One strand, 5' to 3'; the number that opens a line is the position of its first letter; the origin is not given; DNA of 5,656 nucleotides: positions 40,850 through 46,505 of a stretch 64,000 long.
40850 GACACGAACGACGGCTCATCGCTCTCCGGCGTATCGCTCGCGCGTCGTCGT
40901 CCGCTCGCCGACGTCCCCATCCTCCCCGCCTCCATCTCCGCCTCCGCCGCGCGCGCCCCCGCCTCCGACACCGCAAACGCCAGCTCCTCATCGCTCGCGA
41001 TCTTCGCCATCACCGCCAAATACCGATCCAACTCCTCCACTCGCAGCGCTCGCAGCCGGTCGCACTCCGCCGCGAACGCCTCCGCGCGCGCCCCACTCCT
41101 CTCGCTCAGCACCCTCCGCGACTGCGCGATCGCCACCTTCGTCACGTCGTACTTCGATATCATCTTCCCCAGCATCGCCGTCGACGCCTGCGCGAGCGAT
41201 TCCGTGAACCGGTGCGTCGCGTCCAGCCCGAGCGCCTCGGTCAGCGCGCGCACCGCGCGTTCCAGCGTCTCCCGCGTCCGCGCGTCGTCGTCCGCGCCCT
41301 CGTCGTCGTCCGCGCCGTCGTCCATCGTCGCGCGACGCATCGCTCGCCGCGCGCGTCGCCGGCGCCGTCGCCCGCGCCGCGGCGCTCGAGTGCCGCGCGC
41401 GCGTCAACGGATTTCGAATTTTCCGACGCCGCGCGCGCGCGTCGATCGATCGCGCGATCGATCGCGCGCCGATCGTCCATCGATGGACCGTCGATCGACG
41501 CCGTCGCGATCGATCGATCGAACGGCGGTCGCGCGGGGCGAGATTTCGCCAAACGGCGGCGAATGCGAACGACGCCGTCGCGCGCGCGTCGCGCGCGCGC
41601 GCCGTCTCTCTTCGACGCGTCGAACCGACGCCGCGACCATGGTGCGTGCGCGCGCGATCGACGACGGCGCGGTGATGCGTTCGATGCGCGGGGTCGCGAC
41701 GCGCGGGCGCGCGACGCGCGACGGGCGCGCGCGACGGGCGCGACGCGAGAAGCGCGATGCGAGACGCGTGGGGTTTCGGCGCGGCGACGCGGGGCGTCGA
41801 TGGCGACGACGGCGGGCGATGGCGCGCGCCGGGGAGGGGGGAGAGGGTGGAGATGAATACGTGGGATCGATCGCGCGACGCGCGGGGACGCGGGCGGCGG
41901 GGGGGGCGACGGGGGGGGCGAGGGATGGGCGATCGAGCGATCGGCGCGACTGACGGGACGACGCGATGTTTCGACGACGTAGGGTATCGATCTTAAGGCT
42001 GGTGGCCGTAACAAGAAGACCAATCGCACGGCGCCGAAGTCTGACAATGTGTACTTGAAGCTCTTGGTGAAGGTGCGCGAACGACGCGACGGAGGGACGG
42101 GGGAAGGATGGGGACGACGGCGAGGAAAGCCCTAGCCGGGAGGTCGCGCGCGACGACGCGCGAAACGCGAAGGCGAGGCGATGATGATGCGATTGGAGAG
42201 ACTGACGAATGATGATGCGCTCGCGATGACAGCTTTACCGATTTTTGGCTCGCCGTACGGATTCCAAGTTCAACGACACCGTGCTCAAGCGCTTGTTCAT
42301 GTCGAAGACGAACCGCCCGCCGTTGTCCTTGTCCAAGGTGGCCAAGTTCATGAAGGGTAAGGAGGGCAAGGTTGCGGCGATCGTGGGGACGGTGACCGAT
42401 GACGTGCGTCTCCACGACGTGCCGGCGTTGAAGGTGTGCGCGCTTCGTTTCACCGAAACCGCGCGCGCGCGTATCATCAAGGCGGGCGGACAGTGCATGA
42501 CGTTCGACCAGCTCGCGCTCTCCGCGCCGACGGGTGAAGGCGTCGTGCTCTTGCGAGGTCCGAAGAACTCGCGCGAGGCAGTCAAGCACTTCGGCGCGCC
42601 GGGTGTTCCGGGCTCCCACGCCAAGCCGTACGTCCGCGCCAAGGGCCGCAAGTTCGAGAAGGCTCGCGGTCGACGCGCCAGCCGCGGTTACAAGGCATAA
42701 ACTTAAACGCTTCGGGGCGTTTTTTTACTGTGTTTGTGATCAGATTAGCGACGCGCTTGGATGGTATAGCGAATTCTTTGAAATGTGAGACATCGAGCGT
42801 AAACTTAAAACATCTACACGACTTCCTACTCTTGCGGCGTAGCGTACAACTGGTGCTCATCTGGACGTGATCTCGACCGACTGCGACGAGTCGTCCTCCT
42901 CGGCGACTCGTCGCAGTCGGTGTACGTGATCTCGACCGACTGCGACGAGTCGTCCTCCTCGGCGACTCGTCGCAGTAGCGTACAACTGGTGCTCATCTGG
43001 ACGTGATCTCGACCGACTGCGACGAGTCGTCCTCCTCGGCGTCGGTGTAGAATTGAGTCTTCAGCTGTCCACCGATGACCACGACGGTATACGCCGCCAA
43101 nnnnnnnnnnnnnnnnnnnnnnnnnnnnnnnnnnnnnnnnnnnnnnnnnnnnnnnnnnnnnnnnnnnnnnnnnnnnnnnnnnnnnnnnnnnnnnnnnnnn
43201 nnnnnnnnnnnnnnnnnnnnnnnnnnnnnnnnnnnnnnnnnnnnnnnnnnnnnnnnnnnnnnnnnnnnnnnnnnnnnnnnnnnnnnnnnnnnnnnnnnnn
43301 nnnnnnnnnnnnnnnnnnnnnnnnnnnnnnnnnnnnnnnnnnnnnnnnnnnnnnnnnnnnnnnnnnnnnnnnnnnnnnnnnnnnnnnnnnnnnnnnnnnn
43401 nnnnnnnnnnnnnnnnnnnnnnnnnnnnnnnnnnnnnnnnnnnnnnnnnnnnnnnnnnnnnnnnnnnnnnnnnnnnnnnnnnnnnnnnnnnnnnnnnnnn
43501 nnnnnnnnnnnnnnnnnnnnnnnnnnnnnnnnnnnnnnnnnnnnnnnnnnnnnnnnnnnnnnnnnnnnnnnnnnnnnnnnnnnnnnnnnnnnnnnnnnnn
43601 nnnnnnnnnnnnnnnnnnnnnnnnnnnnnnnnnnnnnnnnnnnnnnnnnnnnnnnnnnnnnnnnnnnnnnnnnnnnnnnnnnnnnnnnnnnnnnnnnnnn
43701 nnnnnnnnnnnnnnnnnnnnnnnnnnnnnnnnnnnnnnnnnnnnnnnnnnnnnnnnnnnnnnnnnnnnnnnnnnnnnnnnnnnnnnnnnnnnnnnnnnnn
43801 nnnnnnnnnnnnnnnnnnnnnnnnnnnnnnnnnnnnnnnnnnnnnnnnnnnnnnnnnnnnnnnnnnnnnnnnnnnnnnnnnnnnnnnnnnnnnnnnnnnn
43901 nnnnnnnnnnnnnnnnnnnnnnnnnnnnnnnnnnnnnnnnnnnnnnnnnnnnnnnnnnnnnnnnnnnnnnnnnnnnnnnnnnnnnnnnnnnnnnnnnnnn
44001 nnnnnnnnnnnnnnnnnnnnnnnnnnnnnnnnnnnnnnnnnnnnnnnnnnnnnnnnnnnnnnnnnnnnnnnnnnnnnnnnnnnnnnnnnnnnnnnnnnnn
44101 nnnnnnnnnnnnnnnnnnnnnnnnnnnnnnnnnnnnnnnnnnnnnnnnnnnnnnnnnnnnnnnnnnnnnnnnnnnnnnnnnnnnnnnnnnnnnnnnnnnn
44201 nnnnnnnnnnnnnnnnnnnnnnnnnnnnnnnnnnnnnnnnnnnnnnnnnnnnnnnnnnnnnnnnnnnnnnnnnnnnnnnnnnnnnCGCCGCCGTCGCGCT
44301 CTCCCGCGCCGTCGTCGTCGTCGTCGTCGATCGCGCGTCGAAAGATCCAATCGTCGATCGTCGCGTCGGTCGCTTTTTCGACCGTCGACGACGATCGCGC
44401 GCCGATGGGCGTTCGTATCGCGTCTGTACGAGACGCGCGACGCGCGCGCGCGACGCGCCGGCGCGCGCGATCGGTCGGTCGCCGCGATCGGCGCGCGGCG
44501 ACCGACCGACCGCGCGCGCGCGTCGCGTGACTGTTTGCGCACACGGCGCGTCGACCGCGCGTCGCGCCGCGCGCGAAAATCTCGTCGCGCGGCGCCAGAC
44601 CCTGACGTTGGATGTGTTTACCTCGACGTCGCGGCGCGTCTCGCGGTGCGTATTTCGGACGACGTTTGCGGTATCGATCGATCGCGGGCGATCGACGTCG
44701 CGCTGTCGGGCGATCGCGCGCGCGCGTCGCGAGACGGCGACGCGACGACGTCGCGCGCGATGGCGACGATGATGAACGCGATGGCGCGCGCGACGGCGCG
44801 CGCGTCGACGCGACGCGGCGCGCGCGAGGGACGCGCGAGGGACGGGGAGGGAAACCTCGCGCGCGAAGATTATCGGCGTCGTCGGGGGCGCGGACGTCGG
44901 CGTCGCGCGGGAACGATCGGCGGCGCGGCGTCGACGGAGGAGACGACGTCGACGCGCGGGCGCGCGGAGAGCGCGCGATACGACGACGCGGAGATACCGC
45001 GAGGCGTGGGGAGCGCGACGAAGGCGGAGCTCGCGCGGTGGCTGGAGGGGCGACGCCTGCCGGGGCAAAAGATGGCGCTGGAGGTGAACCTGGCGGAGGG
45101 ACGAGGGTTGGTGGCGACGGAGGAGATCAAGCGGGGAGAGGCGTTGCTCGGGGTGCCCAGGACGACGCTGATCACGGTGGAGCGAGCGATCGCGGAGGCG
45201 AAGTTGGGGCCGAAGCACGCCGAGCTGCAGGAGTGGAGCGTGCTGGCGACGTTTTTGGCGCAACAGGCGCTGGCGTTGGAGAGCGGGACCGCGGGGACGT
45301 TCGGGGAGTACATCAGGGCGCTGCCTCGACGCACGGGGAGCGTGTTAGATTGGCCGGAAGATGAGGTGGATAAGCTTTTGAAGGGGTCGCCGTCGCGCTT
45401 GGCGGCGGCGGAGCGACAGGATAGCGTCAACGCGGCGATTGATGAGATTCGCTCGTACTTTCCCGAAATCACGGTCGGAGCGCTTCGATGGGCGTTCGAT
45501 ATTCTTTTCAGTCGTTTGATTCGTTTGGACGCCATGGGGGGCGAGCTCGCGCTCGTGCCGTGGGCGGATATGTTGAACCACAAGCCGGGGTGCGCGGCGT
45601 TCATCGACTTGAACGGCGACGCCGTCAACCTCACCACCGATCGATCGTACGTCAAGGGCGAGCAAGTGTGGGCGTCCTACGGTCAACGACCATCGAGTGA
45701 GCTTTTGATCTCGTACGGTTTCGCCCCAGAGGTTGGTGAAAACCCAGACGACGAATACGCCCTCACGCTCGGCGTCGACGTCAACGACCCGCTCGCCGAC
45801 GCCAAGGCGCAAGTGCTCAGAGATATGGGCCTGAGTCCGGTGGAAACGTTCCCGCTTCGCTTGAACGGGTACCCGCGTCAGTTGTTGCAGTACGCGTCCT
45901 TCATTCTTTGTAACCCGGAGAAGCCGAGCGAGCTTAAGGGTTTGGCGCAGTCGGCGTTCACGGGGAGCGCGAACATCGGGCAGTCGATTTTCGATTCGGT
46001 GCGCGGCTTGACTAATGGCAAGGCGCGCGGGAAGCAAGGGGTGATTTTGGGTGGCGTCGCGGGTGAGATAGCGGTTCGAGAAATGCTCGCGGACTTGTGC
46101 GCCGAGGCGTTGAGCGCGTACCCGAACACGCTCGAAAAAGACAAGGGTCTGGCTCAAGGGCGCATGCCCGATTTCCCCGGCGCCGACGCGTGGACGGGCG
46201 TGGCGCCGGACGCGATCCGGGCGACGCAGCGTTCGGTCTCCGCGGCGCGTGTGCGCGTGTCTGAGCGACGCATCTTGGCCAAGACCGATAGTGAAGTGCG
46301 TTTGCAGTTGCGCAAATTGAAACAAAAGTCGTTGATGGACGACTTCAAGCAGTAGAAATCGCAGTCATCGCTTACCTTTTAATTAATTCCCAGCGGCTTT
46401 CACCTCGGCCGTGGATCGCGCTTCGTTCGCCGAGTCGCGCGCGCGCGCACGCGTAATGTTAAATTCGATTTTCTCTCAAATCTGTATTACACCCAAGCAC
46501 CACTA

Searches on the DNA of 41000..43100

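Call 67: search_rna_families(source=window, start=41000, end=43100, threshold=evalue, max_evalue=0.1)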
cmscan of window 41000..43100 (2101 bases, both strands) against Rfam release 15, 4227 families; matches with E-value up to 0.1: 8.
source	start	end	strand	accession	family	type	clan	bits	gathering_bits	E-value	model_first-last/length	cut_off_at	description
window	42872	42971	+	RF01521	CC1840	Gene; sRNA;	-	35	50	0.022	1-95/95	no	caulobacter sRNA CC1840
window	41425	41564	+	RF02868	ncS037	Gene; sRNA;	-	32.8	112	0.005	1-152/152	no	Burkholderia sRNA 37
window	42903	42953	+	RF03957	mir-5856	Gene; miRNA;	-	23.9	90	0.047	1-70/70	no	mir-5856 microRNA precursor family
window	42903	42953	-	RF03957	mir-5856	Gene; miRNA;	-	23.8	90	0.053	1-70/70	no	mir-5856 microRNA precursor family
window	41443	41528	-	RF02770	Ysr224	Gene; sRNA;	-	22.3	70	0.043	1-107/107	no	Yersinia sRNA 224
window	42177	42228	+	RF01152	sR1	Gene; snRNA; snoRNA; CD-box;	-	21.4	45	0.01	1-57/57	no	Small nucleolar RNA sR1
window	42178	42242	+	RF01304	sR5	Gene; snRNA; snoRNA; CD-box;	-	19.8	40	0.099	1-53/53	no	Small nucleolar RNA sR5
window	42177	42233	+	RF01145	sR14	Gene; snRNA; snoRNA; CD-box;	-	19.4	38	0.025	1-54/54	no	Small nucleolar RNA sR14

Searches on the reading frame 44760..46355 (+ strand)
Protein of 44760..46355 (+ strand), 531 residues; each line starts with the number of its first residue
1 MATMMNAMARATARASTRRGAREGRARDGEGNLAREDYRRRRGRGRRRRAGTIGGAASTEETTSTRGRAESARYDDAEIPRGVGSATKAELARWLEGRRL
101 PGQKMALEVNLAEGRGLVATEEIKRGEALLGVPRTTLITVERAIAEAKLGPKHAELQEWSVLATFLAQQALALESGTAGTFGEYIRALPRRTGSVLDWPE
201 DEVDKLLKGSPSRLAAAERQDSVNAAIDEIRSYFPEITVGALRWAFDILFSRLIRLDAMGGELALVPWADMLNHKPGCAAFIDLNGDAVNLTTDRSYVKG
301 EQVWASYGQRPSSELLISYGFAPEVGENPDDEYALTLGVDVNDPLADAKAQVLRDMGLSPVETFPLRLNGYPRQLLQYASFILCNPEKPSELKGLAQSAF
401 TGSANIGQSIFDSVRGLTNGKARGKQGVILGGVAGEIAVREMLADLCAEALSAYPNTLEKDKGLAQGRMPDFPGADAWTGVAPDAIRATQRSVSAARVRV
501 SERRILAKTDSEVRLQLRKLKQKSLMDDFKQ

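Call 47: search_protein_families(library=pfam, proteins=[window:44760-46355:+], max_evalue=0.001)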
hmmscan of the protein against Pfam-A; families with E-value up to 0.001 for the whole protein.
window:44760-46355:+ (531 aa): 2 families
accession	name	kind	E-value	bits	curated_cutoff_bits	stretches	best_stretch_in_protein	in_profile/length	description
PF09273.16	Rubis-subs-bind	-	4.9e-23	82.6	21.6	1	342-506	3-128/128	Rubisco LSMT substrate-binding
PF00856.33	SET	-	8.3e-08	33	22.4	1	114-308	1-105/105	SET domain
